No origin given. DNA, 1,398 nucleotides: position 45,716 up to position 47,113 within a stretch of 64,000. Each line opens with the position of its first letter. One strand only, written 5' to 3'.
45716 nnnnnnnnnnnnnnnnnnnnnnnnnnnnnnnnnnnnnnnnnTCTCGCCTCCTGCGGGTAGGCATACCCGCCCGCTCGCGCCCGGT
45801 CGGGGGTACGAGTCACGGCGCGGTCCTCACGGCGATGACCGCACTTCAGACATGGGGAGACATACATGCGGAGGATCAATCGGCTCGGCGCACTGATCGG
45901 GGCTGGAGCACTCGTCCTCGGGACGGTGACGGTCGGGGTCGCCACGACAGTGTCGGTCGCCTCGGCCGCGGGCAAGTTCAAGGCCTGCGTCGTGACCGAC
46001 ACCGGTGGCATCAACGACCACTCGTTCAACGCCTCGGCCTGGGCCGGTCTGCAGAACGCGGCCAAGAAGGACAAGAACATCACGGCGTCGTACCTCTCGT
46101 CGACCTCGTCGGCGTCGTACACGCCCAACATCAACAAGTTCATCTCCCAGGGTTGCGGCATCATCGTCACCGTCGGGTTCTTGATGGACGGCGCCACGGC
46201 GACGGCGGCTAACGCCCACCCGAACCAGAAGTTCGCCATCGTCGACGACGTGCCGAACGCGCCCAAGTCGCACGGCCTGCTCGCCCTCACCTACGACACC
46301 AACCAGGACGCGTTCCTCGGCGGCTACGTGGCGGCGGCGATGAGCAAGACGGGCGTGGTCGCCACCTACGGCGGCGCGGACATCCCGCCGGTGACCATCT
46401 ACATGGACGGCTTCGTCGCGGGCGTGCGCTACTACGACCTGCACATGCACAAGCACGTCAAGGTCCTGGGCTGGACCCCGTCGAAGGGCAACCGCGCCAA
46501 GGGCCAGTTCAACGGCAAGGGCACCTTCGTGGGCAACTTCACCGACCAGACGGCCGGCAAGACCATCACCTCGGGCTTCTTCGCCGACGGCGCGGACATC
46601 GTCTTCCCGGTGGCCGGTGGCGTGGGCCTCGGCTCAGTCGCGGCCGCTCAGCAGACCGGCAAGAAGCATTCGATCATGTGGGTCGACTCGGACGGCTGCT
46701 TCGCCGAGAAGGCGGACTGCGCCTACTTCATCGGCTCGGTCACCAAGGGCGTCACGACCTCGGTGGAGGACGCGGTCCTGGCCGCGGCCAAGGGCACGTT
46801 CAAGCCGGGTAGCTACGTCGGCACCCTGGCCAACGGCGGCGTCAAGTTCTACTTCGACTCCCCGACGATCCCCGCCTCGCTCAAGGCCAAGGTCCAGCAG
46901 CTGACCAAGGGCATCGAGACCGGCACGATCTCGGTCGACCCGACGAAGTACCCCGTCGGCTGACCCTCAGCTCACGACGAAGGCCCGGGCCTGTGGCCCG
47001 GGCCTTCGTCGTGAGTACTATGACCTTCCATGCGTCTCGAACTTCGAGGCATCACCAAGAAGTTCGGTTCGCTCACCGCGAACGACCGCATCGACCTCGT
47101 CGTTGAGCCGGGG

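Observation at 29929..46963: Both ABC solute-binding proteins lack a lipobox and look like freely secreted periplasmic-type proteins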

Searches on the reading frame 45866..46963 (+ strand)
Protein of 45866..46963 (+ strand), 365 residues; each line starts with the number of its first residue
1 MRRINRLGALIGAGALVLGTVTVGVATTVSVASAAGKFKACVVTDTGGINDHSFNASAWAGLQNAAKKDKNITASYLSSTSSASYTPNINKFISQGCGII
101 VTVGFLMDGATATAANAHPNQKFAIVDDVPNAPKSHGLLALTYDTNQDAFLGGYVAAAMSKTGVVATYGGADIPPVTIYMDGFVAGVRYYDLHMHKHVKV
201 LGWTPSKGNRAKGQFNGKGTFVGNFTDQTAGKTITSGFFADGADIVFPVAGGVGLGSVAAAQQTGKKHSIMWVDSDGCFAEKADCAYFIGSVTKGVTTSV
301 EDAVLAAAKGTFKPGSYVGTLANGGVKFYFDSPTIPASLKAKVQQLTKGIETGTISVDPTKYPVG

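Call 8: search_protein_families(library=pfam, proteins=[window:45866-46963:+])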
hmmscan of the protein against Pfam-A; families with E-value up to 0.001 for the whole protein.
window:45866-46963:+ (365 aa): 1 family
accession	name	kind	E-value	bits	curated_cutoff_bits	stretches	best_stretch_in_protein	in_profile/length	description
PF02608.20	Bmp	-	1.1e-45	156.4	24.1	2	40-202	3-164/301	ABC transporter substrate-binding protein PnrA-like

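Call 9: search_protein_families(library=ncbifam, proteins=[window:45866-46963:+])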
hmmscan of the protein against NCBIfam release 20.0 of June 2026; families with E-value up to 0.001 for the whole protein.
window:45866-46963:+ (365 aa): 1 family
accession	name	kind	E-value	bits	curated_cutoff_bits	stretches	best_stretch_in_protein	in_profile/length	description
NF047927.1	ABC_BMP_B6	equivalog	8.4e-22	77.7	400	2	224-361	166-303/314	putative B6 ABC transporter substrate-binding protein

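Call 11: find_homologous_proteins(query=window:45866-46963:+, max_evalue=1e-10)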
Query window:45866-46963:+ (365 aa): 4856 proteins with E <= 1e-10 among 8000 candidates; the best 120 are listed.
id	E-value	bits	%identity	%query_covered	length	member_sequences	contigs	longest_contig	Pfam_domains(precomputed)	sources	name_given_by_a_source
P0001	9.2e-228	773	96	100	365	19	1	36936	PF02608.21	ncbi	-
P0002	1.1e-208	711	90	100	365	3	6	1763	PF02608.21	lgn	-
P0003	1.6e-153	529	70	99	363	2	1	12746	PF02608.21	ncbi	-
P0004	4.3e-152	525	69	99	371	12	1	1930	PF13407.13,PF02608.21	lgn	-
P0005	1.6e-150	519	70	99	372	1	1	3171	PF02608.21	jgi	-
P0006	5.9e-150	517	68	99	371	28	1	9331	PF02608.21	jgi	jgi:basic membrane protein A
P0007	1.5e-149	516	67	99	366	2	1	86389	PF02608.21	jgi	jgi:basic membrane protein A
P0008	2.5e-148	512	67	99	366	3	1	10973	PF02608.21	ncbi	-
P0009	3.6e-148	512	68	99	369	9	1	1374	PF02608.21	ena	-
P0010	1.1e-147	510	67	99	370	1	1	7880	PF02608.21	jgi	jgi:basic membrane protein A and related proteins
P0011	1.4e-147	510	68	98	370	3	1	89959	PF02608.21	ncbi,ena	-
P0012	3.6e-146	505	66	99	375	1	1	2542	PF02608.21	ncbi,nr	ncbi:MAG: BMP family ABC transporter substrate-binding protein [Acidobacteriota bacterium]|nr:BMP fa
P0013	1.1e-145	503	68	99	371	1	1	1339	PF02608.21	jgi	jgi:basic membrane protein A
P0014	1.1e-145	503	66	99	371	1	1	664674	PF02608.21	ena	-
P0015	1.1e-145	503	66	99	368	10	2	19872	PF02608.21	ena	-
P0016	1.2e-145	503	67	99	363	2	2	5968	PF02608.21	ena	-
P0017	1.3e-145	503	66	99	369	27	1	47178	PF02608.21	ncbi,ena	-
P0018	5.8e-145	501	67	99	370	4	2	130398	PF02608.21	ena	-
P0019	6.3e-145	501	66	99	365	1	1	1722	PF02608.21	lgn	-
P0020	7.6e-145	501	66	99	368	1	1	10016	PF02608.21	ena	-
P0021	8.9e-145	500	65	99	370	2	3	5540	PF13407.13,PF02608.21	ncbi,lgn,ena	-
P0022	9.3e-145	500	67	99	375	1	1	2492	PF02608.21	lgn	-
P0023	1.7e-144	500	66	99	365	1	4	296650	PF02608.21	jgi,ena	-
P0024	2.0e-144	499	66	99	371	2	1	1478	PF02608.21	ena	-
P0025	2.0e-144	499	66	99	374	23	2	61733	PF02608.21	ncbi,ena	-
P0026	2.7e-144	499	66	99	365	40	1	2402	PF02608.21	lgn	-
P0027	3.0e-144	499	66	98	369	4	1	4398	PF02608.21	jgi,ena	-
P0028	1.2e-143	497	65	99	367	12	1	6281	PF02608.21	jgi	jgi:basic membrane protein A and related proteins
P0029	1.3e-143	497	67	100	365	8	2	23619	PF02608.21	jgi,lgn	jgi:basic membrane protein A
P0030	1.4e-143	497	65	99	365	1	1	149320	PF02608.21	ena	-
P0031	1.9e-143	496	67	99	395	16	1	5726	PF02608.21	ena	-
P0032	3.4e-143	495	65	99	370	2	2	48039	PF02608.21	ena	-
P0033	3.5e-143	495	65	100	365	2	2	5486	PF02608.21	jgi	jgi:basic membrane protein A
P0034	4.6e-143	495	68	97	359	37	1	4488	PF02608.21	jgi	jgi:basic membrane protein A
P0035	4.9e-143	495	64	99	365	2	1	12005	PF02608.21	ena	-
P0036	5.2e-143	495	67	97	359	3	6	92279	PF02608.21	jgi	jgi:basic membrane protein A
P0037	8.1e-143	494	65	99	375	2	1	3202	PF02608.21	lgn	-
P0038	8.8e-143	494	65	99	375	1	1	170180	PF02608.21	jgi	jgi:basic membrane protein A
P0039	1.4e-142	493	65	98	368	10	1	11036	PF02608.21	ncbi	-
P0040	3.0e-142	492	64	99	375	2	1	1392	PF02608.21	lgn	-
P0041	3.8e-142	492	65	99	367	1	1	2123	PF02608.21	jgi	jgi:basic membrane protein A and related proteins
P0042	5.6e-142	491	66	99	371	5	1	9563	PF02608.21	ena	-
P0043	6.5e-142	491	65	99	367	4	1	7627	PF02608.21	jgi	jgi:basic membrane protein A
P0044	7.0e-142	491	66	99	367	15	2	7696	PF02608.21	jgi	jgi:basic membrane protein A and related proteins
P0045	9.2e-142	491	66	99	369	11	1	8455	PF02608.21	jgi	jgi:basic membrane protein A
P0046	9.6e-142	490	65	99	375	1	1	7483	PF02608.21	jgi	jgi:basic membrane protein A and related proteins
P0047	1.2e-141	490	65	99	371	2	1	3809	PF02608.21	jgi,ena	-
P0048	1.3e-141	490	66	99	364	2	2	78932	PF02608.21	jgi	jgi:basic membrane protein A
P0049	1.4e-141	490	65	99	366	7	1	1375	PF02608.21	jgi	jgi:basic membrane protein A and related proteins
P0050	1.5e-141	490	65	99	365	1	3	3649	PF02608.21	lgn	-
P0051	1.8e-141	490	64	99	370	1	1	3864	PF02608.21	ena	-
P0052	2.5e-141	489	63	100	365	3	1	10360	PF02608.21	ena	-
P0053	2.7e-141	489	65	99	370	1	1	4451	PF02608.21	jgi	jgi:basic membrane protein A and related proteins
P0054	3.0e-141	489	64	99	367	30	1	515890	PF02608.21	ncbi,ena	-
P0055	3.8e-141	489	66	100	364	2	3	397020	PF02608.21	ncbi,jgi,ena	jgi:basic membrane protein A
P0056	4.1e-141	488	65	99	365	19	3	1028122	PF02608.21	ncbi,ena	-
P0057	4.4e-141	488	65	99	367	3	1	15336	PF02608.21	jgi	jgi:basic membrane protein A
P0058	4.7e-141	488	65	99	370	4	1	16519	PF02608.21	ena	-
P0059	5.3e-141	488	64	99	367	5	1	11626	PF02608.21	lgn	-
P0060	5.6e-141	488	64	99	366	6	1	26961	PF02608.21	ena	-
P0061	6.9e-141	488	65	99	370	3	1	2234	PF02608.21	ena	-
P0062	1.3e-140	487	65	99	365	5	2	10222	PF02608.21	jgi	jgi:basic membrane protein A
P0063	1.4e-140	487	64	100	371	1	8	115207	PF02608.21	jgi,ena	jgi:basic membrane protein A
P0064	1.4e-140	487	65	99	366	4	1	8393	PF02608.21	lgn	-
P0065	1.7e-140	486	66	99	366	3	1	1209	PF02608.21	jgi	-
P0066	2.4e-140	486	65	99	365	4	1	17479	PF02608.21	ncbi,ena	-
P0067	2.9e-140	486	64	99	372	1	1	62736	PF02608.21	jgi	jgi:basic membrane protein A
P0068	2.9e-140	486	64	99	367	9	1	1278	PF02608.21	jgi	jgi:basic membrane protein A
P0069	3.7e-140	485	65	99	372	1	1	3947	PF02608.21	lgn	-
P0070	3.7e-140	485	64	99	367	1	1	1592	PF02608.21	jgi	jgi:basic membrane protein A and related proteins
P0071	3.7e-140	485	64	99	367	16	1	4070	PF02608.21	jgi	jgi:basic membrane protein A and related proteins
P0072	5.6e-140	485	66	99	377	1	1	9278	PF02608.21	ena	-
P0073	5.8e-140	485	64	99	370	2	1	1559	PF02608.21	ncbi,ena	-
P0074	6.8e-140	484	65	99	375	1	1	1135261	PF02608.21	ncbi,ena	-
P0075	7.5e-140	484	64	99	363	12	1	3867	PF02608.21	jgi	jgi:basic membrane protein A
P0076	9.2e-140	484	64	99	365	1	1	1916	PF02608.21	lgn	-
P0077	9.3e-140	484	63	99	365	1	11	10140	PF02608.21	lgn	-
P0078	1.5e-139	483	65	99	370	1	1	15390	PF02608.21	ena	-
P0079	1.6e-139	483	64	99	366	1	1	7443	PF02608.21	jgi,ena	-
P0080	4.1e-139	482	64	99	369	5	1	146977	PF02608.21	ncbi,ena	-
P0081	4.7e-139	482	64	99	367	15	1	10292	PF02608.21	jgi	jgi:basic membrane protein A and related proteins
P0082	5.0e-139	482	67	99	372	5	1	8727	PF02608.21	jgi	jgi:basic membrane protein A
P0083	7.4e-139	481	66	96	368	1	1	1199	PF02608.21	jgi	-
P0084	1.6e-138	480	64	99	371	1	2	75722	PF02608.21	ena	-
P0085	1.8e-138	480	63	99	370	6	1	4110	PF02608.21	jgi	jgi:basic membrane protein A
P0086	2.5e-138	479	63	99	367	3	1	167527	PF02608.21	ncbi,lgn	ncbi:MAG TPA: BMP family ABC transporter substrate-binding protein [Acidimicrobiales bacterium]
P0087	2.6e-138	479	64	99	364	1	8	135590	PF02608.21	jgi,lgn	-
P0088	5.3e-138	478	64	99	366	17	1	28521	PF02608.21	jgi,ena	-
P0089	7.4e-138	478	64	99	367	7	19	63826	PF02608.21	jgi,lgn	jgi:basic membrane protein A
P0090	7.8e-138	478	64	99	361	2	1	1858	PF02608.21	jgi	jgi:basic membrane protein A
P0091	8.0e-138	478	69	93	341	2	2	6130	PF02608.21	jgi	jgi:basic membrane protein A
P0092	8.6e-138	477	66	99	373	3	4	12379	PF02608.21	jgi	jgi:basic membrane protein A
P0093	8.7e-138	477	64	99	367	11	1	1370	PF02608.21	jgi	jgi:basic membrane protein A and related proteins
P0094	1.3e-137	477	67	88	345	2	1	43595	PF13407.13,PF02608.21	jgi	jgi:basic membrane protein A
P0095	1.8e-137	476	64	99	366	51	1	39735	PF13407.13,PF02608.21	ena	-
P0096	1.8e-137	476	64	99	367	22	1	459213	PF02608.21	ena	-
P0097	2.0e-137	476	63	99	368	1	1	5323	PF02608.21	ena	-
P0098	2.7e-137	476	63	99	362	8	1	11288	PF02608.21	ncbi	-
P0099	3.0e-137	476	63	99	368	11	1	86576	PF02608.21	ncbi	ncbi:MAG: BMP family lipoprotein [Acidimicrobiales bacterium]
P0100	4.0e-137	475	63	99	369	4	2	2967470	PF02608.21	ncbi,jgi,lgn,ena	jgi:basic membrane protein A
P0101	7.6e-137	474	63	99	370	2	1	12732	PF13407.13,PF02608.21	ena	-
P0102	1.2e-136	474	69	89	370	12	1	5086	PF02608.21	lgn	-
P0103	1.3e-136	474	63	99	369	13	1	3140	PF02608.21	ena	-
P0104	1.8e-136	473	64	100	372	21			PF02608.21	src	-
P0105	2.5e-136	473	64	99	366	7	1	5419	PF02608.21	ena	-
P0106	2.6e-136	473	63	99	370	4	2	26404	PF02608.21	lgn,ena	-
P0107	3.5e-136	472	64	99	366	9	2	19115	PF02608.21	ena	-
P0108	4.4e-136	472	64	99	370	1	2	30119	PF02608.21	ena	-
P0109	4.6e-136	472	64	99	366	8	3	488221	PF02608.21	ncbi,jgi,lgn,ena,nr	ncbi:MAG TPA: BMP family ABC transporter substrate-binding protein [Acidimicrobiales bacterium]|jgi:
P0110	4.6e-136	472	63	99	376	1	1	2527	PF02608.21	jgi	jgi:basic membrane protein A and related proteins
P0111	5.0e-136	472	64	97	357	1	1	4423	PF02608.21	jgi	jgi:basic membrane protein A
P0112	7.0e-136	471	68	93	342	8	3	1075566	PF02608.21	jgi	jgi:basic membrane protein A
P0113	9.5e-136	471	63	100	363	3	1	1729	PF13407.13,PF02608.21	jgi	jgi:basic membrane protein A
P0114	1.8e-135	470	62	99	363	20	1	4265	PF13407.13,PF02608.21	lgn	-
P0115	2.9e-135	469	64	99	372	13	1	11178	PF02608.21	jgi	-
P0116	3.3e-135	469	63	99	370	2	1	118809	PF02608.21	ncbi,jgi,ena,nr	ncbi:MAG TPA: BMP family ABC transporter substrate-binding protein [Acidimicrobiales bacterium]|nr:B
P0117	5.0e-135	468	63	98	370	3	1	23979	PF02608.21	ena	-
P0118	5.1e-135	468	62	99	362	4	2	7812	PF02608.21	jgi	jgi:basic membrane protein A and related proteins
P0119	5.2e-135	468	64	99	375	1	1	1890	PF02608.21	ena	-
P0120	5.5e-135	468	63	99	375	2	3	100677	PF02608.21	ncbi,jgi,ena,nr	ncbi:MAG TPA: BMP family ABC transporter substrate-binding protein [Acidimicrobiales bacterium]|nr:B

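Call 17: find_encoding_contigs(protein=window:45866-46963:+, flank=10000, max_places=6)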
Protein window:45866-46963:+ (365 aa): 6 contigs read that carry it; 6 places shown.
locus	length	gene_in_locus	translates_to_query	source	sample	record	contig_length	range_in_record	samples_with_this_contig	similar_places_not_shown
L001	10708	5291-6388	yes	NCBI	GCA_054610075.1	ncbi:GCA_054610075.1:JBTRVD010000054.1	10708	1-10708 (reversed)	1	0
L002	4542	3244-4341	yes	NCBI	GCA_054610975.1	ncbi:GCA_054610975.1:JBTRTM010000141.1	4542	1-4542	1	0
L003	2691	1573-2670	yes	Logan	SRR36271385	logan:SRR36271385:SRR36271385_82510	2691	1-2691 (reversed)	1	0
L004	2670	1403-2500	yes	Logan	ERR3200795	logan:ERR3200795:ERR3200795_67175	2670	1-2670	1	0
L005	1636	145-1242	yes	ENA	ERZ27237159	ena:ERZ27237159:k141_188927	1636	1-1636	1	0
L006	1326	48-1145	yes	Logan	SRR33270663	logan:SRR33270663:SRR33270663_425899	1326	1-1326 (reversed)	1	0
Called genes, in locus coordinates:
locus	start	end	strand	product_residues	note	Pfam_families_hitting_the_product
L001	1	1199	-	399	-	PF00266:Aminotran_5, PF22580:KYNU_C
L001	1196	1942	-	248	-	PF03301:Trp_dioxygenase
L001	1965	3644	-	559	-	PF13476:AAA_23 (faint), PF00005:ABC_tran, PF02463:SMC_N (faint), PF13304:AAA_21 (faint), PF12848:ABC_tran_Xtn, PF00005:ABC_tran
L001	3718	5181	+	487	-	PF07690:MFS_1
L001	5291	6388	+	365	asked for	PF02608:Bmp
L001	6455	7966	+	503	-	PF00005:ABC_tran, PF13304:AAA_21 (faint), PF00005:ABC_tran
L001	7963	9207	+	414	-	PF02653:BPD_transp_2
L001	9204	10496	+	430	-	PF02653:BPD_transp_2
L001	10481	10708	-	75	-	PF00294:PfkB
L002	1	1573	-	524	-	PF00005:ABC_tran, PF02463:SMC_N (faint), PF13476:AAA_23 (faint), PF13304:AAA_21 (faint), PF12848:ABC_tran_Xtn, PF00005:ABC_tran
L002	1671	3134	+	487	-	PF07690:MFS_1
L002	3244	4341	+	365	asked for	PF02608:Bmp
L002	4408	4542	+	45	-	PF00005:ABC_tran (weak)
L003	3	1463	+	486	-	?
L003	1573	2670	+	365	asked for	PF02608:Bmp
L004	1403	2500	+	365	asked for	PF02608:Bmp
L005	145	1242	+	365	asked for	PF02608:Bmp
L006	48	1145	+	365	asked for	PF02608:Bmp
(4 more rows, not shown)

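Call 22: find_related_loci(query=A1, collection=genome_contigs, flank=10000)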
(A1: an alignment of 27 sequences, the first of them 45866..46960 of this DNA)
Query A1 (365 aa) in genome_contigs; peptide patterns used: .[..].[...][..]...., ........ (x = any residue, [..] = any of these).
579 stretches matched a pattern; 518 encode a relative of the query (tblastn E <= 1e-3); the best 80 are kept; 80 distinct loci.
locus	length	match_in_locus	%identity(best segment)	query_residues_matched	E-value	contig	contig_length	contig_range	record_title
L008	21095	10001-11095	97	1-365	0e+0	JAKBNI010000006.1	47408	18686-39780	MAG: Actinomycetes bacterium isolate JA4.bin50 NODE_695_length_47408_cov_5.727650, whole genome shotgun sequence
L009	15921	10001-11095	97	1-365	0e+0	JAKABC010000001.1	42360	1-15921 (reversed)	MAG: Actinomycetes bacterium isolate WH2.bin133 NODE_1354_length_42360_cov_1.646438, whole genome shotgun sequence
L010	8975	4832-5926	96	1-365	0e+0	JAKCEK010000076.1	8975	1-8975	MAG: Actinomycetes bacterium isolate ZJ7.bin73 NODE_9417_length_8975_cov_2.237229, whole genome shotgun sequence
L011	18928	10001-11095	93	1-365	0e+0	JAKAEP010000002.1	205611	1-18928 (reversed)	MAG: Actinomycetes bacterium isolate WY1.bin33 NODE_70_length_205611_cov_5.477619, whole genome shotgun sequence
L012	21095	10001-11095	96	1-365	0e+0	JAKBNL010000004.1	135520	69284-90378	MAG: Actinomycetes bacterium isolate JA6.bin14 NODE_88_length_135520_cov_3.207891, whole genome shotgun sequence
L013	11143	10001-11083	65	1-363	7e-150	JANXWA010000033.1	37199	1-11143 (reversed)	MAG: Acidimicrobiales bacterium isolate GL140_1_metabat_294 GL140_1_k141_1537860, whole genome shotgun sequence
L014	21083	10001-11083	65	2-364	1e-149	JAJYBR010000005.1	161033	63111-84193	MAG: Actinomycetes bacterium isolate BP9.bin112 NODE_88_length_161033_cov_23.093508, whole genome shotgun sequence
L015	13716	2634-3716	66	1-363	3e-149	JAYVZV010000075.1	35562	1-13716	MAG: Acidimicrobiales bacterium isolate GL91_UP_metabat_169 GL91_UP_metabat_169_74, whole genome shotgun sequence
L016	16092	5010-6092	64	2-363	6e-149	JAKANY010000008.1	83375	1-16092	MAG: Actinomycetes bacterium isolate YF1.bin100 NODE_231_length_83375_cov_4.161830, whole genome shotgun sequence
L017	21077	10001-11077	68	5-363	1e-148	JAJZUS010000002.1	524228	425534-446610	MAG: Actinomycetes bacterium isolate SKS4.bin45 NODE_5_length_524228_cov_72.141938, whole genome shotgun sequence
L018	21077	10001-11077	68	5-363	1e-148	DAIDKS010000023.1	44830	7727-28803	MAG TPA_asm: Acidimicrobiaceae bacterium isolate clean7 k141_315614, whole genome shotgun sequence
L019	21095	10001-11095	65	3-363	2e-148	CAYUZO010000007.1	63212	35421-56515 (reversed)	MAG TPA_asm: uncultured Ferrimicrobium sp. isolate binchicken_co284_6 genome assembly, contig: NODE_712_length_63212_cov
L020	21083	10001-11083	66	2-363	1e-146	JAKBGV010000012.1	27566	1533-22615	MAG: Actinomycetes bacterium isolate DBS1-1.bin97 NODE_2728_length_27566_cov_10.601042, whole genome shotgun sequence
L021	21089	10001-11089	66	1-363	2e-146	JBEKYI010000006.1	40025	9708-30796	MAG: Acidimicrobiales bacterium isolate SPRUCE 671 SPRUCE_671_6, whole genome shotgun sequence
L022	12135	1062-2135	66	5-363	2e-146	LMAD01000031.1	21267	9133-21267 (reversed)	MAG: Acidimicrobiaceae bacterium RAAP-2 Cluster_30_30, whole genome shotgun sequence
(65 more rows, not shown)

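Call 27: search_solved_structures(query=window:45866-46960:+, max_evalue=0.00001, show_alignments=2)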
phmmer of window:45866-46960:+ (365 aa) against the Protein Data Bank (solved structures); distinct sequences matched with E-value up to 0.00001: 12.
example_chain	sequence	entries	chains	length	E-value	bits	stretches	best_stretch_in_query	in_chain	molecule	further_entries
7x0r_A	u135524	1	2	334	9.2e-39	136.9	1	35-361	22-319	Lbp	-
6yab_AAA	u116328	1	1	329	1.6e-28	103.2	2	39-192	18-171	Lipoprotein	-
6ya3_C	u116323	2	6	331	1.7e-28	103.2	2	39-192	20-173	Lipoprotein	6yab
6y9u_A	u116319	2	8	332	1.7e-28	103.1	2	39-192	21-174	Lipoprotein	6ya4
6yab_DDD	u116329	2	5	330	1.7e-28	103.1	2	39-192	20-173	Lipoprotein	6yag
9q1u_A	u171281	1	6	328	1.7e-26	96.6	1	44-351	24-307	Basic membrane protein A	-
2fqw_A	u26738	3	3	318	3e-23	85.9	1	36-196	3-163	Membrane lipoprotein tmpC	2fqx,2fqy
6shu_A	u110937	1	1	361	1.7e-18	70.2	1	42-280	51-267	Basic membrane protein D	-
4pev_A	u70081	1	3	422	3.2e-15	59.5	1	26-350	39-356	Membrane lipoprotein family protein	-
4iil_A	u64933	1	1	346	4.4e-10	42.6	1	117-357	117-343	Membrane lipoprotein TpN38(b)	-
4ycs_A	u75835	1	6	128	6e-10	42.1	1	37-159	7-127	Uncharacterized protein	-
4p98_A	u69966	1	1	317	3.5e-06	29.8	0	38-189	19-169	Extracellular solute-binding protein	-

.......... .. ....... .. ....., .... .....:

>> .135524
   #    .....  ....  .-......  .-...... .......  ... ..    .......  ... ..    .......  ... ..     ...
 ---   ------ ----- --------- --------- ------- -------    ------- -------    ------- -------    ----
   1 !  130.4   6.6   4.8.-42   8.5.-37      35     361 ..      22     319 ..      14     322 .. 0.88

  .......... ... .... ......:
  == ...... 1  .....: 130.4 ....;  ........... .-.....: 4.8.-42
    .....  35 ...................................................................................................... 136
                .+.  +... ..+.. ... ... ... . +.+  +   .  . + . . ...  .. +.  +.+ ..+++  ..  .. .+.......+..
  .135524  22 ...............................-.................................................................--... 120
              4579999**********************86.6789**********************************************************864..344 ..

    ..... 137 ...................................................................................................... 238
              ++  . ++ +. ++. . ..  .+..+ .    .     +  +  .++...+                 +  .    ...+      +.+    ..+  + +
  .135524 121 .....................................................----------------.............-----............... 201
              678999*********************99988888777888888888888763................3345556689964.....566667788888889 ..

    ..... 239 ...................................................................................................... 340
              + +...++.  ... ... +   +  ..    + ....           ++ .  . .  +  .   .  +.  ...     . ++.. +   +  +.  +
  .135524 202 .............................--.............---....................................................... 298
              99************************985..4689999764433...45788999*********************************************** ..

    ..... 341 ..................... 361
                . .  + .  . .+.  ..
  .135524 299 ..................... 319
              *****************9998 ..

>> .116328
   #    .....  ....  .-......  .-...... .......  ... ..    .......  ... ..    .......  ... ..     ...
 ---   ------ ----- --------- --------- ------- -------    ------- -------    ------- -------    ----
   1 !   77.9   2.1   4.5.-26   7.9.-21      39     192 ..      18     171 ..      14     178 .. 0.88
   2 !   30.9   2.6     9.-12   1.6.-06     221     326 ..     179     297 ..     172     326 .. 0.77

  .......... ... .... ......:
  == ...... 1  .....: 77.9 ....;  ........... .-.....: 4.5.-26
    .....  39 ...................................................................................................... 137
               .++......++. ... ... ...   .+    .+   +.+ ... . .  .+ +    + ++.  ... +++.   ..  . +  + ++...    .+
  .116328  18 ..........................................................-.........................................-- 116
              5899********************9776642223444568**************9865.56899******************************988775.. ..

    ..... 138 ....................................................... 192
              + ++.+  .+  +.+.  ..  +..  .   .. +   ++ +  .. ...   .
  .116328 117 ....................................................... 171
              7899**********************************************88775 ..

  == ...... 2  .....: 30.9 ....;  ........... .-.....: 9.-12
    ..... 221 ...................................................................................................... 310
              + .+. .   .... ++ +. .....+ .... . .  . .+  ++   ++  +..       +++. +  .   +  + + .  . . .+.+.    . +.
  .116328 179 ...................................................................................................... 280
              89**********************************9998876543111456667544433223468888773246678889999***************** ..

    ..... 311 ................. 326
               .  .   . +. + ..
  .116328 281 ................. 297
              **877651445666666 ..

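Call 36: search_protein_representatives(protein=window:45866-46960:+)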
Query: 365 residues. Proteins with E-value up to 0.001 (for the whole library): 6301; up to 1e-10: 2798; up to 1e-30: 455. The best 150 are listed.
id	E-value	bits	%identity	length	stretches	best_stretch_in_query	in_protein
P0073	1.8e-140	484.6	64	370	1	2-364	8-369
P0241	1.2e-126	439.1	45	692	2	33-356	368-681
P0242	8.0e-114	397.0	40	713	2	39-356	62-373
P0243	2.3e-111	388.9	41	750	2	30-361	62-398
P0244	2.3e-105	369.1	58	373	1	10-363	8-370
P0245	7.0e-99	347.8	53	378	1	18-357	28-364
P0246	1.6e-85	303.9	38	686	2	39-355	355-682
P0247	1.8e-83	297.2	45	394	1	9-364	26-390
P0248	2.3e-81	290.2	52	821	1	38-364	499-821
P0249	3.8e-80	286.2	59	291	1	9-267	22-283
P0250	3.9e-79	282.9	49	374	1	15-358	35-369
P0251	3.0e-78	280.0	52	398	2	135-357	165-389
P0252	3.1e-78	279.9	44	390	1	10-365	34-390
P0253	1.9e-75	270.8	44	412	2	34-263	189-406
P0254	2.8e-74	266.9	46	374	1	23-362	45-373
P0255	8.3e-74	265.4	45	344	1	16-359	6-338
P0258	2.5e-70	253.9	44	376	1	16-361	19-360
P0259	3.3e-70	253.5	45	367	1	6-359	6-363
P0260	9.1e-70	252.1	46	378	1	24-363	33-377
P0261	4.6e-69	249.8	44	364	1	9-356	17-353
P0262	1.1e-68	248.5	47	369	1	14-361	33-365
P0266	9.1e-67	242.2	42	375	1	24-362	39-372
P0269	4.1e-66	240.1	42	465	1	3-364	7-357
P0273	2.3e-65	237.6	46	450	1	23-328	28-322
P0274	3.1e-65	237.2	58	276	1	8-208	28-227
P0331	1.2e-54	202.3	58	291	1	5-229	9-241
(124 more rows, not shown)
